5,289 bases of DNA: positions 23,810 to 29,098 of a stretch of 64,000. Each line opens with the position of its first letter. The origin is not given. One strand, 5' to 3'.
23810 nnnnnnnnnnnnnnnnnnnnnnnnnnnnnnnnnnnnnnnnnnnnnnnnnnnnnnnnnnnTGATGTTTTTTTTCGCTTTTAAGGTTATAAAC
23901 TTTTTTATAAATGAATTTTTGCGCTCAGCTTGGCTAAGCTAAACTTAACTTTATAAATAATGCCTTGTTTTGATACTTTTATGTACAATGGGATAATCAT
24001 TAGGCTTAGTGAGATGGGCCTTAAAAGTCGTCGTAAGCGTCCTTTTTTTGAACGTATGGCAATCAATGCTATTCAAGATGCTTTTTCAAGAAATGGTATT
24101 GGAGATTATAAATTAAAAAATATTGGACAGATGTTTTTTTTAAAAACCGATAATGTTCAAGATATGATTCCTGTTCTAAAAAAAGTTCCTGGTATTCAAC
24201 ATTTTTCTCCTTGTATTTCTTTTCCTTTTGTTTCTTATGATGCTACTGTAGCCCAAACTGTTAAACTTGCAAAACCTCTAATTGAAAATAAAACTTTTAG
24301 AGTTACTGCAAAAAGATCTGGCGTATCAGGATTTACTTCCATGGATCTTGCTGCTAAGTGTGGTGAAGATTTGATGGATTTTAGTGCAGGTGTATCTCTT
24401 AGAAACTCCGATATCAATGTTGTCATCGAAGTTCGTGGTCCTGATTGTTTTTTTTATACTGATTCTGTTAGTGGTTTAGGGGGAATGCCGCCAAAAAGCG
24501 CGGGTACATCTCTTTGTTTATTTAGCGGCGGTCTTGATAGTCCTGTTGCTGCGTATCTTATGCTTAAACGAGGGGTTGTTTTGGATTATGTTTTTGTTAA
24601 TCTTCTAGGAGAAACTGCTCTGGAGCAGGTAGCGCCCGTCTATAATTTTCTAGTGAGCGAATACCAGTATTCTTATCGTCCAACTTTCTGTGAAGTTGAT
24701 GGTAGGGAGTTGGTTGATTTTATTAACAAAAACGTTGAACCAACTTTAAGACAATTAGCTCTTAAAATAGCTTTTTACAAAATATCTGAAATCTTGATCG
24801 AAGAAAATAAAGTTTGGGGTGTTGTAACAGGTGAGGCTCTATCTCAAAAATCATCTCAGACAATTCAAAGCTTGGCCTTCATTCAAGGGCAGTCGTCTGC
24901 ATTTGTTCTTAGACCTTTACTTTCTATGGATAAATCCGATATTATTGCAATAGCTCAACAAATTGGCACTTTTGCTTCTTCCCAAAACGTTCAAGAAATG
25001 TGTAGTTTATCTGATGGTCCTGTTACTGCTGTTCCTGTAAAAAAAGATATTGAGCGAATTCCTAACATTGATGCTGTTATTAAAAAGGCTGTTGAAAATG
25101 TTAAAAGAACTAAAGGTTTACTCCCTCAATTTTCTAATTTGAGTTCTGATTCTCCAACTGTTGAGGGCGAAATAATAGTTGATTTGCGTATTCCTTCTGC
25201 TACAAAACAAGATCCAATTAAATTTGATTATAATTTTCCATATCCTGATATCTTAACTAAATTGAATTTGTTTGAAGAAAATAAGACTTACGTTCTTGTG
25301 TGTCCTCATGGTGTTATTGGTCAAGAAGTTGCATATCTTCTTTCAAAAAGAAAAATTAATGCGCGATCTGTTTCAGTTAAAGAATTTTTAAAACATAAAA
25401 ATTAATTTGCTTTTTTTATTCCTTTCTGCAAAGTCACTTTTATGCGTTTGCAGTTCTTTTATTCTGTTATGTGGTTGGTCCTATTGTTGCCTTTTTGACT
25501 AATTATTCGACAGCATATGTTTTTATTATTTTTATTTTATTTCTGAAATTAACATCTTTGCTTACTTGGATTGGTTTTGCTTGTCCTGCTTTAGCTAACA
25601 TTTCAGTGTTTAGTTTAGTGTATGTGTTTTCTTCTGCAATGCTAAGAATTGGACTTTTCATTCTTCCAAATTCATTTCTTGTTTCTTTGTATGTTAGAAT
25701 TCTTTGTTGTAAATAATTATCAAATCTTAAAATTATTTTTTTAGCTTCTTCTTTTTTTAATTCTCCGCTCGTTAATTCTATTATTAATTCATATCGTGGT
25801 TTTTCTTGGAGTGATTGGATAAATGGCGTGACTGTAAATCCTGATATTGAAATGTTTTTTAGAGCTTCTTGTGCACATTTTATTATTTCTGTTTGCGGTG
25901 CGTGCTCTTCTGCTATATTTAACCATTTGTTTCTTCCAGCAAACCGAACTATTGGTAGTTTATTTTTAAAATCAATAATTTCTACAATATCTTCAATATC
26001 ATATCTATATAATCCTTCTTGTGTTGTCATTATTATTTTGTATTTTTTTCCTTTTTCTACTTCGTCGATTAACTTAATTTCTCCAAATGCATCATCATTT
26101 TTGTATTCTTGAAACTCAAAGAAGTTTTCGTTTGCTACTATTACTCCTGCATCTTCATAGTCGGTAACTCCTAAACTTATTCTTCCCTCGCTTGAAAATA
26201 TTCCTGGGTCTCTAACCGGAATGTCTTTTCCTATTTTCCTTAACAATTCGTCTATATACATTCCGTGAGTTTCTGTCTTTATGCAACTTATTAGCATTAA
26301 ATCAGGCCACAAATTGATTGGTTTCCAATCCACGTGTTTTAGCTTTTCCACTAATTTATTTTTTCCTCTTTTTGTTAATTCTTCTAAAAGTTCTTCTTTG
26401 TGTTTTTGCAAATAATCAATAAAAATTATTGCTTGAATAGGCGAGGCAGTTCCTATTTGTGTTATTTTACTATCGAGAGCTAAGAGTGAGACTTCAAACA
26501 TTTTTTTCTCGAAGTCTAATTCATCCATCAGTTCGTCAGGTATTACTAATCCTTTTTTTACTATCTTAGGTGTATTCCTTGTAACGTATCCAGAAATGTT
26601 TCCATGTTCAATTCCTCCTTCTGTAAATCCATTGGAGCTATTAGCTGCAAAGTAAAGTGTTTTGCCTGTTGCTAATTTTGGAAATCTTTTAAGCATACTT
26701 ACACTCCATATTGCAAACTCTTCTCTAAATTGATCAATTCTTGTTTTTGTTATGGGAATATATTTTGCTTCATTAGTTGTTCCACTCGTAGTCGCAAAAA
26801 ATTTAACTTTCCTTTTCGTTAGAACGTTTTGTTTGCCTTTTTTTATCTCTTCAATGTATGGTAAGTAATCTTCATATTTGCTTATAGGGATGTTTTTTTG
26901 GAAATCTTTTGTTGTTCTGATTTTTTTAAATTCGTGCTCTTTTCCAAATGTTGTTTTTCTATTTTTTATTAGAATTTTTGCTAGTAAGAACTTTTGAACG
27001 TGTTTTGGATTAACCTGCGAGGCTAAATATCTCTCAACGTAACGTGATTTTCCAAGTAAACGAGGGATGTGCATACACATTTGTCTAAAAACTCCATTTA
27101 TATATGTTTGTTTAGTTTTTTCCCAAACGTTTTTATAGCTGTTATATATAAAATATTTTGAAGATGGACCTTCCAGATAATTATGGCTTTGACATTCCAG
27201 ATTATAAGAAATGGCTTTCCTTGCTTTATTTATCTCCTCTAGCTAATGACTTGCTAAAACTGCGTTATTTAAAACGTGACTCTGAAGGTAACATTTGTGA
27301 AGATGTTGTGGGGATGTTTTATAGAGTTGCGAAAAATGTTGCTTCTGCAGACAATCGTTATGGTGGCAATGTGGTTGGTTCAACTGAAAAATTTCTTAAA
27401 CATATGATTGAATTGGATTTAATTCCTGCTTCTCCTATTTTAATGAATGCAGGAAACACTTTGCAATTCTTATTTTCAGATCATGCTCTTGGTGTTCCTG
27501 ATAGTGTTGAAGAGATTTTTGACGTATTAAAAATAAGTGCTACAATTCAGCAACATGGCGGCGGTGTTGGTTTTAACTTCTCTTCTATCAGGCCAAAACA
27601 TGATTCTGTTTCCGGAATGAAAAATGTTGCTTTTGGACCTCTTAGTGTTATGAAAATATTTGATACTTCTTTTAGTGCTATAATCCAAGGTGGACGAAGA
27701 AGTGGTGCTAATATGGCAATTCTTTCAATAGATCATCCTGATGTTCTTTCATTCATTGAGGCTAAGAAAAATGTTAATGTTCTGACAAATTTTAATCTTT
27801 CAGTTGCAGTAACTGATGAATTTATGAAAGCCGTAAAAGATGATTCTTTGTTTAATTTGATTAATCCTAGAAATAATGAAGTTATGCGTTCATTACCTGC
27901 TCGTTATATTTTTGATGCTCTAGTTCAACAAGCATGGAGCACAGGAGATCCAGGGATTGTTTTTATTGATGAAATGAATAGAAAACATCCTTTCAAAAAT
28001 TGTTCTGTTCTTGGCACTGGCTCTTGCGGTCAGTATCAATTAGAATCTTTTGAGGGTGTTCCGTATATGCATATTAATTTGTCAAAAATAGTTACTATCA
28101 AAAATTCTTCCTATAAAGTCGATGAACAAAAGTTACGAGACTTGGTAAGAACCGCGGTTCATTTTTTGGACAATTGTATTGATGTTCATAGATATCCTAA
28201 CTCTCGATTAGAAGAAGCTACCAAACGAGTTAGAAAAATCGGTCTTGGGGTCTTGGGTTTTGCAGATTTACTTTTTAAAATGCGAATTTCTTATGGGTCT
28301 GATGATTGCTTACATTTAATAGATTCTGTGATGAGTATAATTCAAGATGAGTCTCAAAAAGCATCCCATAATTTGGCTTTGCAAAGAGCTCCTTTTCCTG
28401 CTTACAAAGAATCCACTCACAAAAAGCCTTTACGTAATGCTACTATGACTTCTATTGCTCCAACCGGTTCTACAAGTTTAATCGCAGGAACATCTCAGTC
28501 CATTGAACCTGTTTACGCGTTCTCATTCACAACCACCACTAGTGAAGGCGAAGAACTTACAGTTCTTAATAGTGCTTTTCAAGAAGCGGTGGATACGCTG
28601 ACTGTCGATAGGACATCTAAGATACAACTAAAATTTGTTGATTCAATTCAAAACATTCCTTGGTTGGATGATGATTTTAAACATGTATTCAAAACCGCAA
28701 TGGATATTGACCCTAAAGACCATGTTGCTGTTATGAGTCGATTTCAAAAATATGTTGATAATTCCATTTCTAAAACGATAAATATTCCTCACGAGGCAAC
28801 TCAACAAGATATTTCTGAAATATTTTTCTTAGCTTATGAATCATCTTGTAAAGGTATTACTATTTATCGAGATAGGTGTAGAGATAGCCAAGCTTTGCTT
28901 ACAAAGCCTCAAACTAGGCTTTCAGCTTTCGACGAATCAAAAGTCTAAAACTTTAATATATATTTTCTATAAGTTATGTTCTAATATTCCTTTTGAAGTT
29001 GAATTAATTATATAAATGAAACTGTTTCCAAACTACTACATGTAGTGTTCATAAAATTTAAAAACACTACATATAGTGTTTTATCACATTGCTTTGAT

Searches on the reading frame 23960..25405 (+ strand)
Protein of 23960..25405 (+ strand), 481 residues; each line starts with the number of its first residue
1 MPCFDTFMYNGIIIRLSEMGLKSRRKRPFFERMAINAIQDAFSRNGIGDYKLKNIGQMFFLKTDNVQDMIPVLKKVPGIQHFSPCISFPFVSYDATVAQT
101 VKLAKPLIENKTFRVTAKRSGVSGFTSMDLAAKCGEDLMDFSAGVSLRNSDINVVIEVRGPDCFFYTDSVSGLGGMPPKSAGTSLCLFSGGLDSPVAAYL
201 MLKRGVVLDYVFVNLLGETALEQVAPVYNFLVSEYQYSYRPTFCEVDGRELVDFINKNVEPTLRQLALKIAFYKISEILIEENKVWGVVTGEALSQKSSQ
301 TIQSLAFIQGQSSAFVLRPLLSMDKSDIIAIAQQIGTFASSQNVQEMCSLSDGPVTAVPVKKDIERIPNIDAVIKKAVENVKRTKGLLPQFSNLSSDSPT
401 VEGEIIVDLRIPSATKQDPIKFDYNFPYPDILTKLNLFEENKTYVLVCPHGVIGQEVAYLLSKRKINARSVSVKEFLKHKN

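Call 37: search_protein_families(library=pfam, proteins=[window:23960-25405:+], max_evalue=0.00001)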
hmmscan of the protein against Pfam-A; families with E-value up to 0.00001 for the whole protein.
window:23960-25405:+ (481 aa): 3 families
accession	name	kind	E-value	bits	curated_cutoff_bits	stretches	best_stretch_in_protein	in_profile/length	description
PF02568.20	ThiI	-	4.2e-43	147.7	20.5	1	180-358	2-183/197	Thiamine biosynthesis protein (ThiI)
PF22025.1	ThiI_fer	-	2e-09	38.2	25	1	12-83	2-72/72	ThiI ferredoxin-like domain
PF02926.22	THUMP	-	1.4e-06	29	20.6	1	98-168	9-84/84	THUMP domain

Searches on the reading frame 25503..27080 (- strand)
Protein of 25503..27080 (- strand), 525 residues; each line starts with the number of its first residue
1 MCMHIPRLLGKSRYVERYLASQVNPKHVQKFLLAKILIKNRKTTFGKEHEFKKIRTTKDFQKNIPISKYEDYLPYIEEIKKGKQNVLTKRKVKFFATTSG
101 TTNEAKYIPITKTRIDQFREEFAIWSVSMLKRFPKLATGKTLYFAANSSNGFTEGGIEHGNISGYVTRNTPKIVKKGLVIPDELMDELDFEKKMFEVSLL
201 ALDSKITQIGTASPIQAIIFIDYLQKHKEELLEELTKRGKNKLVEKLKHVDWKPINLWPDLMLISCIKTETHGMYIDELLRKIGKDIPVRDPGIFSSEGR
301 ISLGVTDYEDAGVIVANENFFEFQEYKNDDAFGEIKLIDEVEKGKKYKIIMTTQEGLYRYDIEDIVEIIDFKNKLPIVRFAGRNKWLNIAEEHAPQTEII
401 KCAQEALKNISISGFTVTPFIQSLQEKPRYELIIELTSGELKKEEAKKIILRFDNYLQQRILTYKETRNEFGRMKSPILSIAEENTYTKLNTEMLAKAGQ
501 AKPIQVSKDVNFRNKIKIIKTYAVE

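Call 3: search_protein_families(library=pfam, proteins=[window:25503-27080:-])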
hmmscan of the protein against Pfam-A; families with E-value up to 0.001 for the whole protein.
window:25503-27080:- (525 aa): 3 families
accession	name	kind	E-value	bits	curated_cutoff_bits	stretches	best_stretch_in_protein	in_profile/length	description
PF03321.19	GH3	-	4.7e-55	187.4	23.6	1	23-285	10-301/304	GH3 family N-terminal domain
PF23571.1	GH3_M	-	1.9e-18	66.8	23.6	1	313-383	2-75/75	GH3 family central domain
PF23572.1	GH3_C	-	6.3e-11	43.4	23.6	1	401-508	8-116/119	GH3 family C-terminal domain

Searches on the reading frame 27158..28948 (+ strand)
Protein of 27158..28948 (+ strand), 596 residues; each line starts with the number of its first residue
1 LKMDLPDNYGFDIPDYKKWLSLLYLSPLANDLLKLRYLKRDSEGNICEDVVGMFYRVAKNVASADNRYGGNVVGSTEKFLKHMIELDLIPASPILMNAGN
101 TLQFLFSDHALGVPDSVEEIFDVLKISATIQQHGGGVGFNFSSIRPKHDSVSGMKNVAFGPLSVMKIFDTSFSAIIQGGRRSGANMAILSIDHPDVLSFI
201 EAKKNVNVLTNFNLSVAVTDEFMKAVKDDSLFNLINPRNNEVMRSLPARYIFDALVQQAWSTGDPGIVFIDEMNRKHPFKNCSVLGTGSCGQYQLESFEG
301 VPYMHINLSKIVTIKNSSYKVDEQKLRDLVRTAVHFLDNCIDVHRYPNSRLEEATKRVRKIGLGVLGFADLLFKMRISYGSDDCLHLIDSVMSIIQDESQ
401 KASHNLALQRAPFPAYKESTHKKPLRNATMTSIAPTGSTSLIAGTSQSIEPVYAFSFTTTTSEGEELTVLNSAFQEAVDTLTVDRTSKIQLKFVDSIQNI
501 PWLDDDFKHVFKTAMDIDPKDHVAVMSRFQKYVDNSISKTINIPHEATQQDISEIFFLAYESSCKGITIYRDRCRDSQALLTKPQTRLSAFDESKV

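Call 3: search_protein_families(library=pfam, proteins=[window:27158-28948:+])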
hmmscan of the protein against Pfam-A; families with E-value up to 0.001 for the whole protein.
window:27158-28948:+ (596 aa): 2 families
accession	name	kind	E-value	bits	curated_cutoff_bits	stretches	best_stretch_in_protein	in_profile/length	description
PF02867.20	Ribonuc_red_lgC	-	2.6e-112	376.6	23.9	2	112-423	7-346/523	Ribonucleotide reductase, barrel domain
PF00317.26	Ribonuc_red_lgN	-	1.3e-15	57.7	28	1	26-102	4-76/77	Ribonucleotide reductase, all-alpha domain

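Call 85: search_protein_families(library=ncbifam, proteins=[window:27158-28948:+], max_evalue=0.00001)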
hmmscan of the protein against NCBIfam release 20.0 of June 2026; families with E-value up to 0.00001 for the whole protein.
window:27158-28948:+ (596 aa): 21 families
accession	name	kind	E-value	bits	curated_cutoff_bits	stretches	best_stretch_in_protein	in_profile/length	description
NF006417.0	PRK08665.1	equivalog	2e-195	651.3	961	1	23-586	10-579/759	vitamin B12-dependent ribonucleotide reductase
NF005010.0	PRK06406.1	subfamily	1.8e-167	558.9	1125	1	76-583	220-728/771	vitamin B12-dependent ribonucleotide reductase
TIGR02504.1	NrdJ_Z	equivalog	4e-165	550.8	399.95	1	31-580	3-606/606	adenosylcobalamin-dependent ribonucleoside-diphosphate reductase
TIGR02506.1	NrdE_NrdA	equivalog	2.7e-88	297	341.05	3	36-243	10-221/616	ribonucleoside-diphosphate reductase subunit alpha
NF006207.0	PRK08332.1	equivalog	8.6e-84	281.8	2400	3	137-281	701-848/1684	vitamin B12-dependent ribonucleotide reductase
NF006577.0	PRK09102.1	equivalog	5.4e-78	262.7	620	1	28-571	28-568/604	ribonucleoside-diphosphate reductase subunit alpha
NF005122.0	PRK06556.1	equivalog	2.8e-76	257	859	3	210-420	286-494/960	vitamin B12-dependent ribonucleotide reductase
NF005401.0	PRK06948.1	subfamily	6.3e-68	229.9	906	1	52-580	35-591/604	ribonucleotide reductase-like protein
NF005991.0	PRK08115.1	equivalog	1.8e-65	221.4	854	3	418-583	633-780/858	vitamin B12-dependent ribonucleotide reductase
NF005544.0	PRK07207.1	equivalog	2.2e-58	197.9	965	3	241-422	538-721/965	ribonucleoside-diphosphate reductase subunit alpha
NF005736.0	PRK07562.1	equivalog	3.3e-54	183.9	1737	3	211-420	396-604/1222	vitamin B12-dependent ribonucleotide reductase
NF005101.0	PRK06539.1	equivalog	6.6e-54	183.2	988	3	422-566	611-754/822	ribonucleoside-diphosphate reductase subunit alpha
NF006279.0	PRK08447.1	equivalog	7.2e-50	170.2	1082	2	33-241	145-353/789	ribonucleoside-diphosphate reductase subunit alpha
NF009029.0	PRK12365.1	equivalog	1.5e-48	165.5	1350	3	244-421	624-802/1046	ribonucleoside-diphosphate reductase subunit alpha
NF009028.0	PRK12364.1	equivalog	2.6e-43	148.1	1377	2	30-237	241-451/842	ribonucleoside-diphosphate reductase subunit alpha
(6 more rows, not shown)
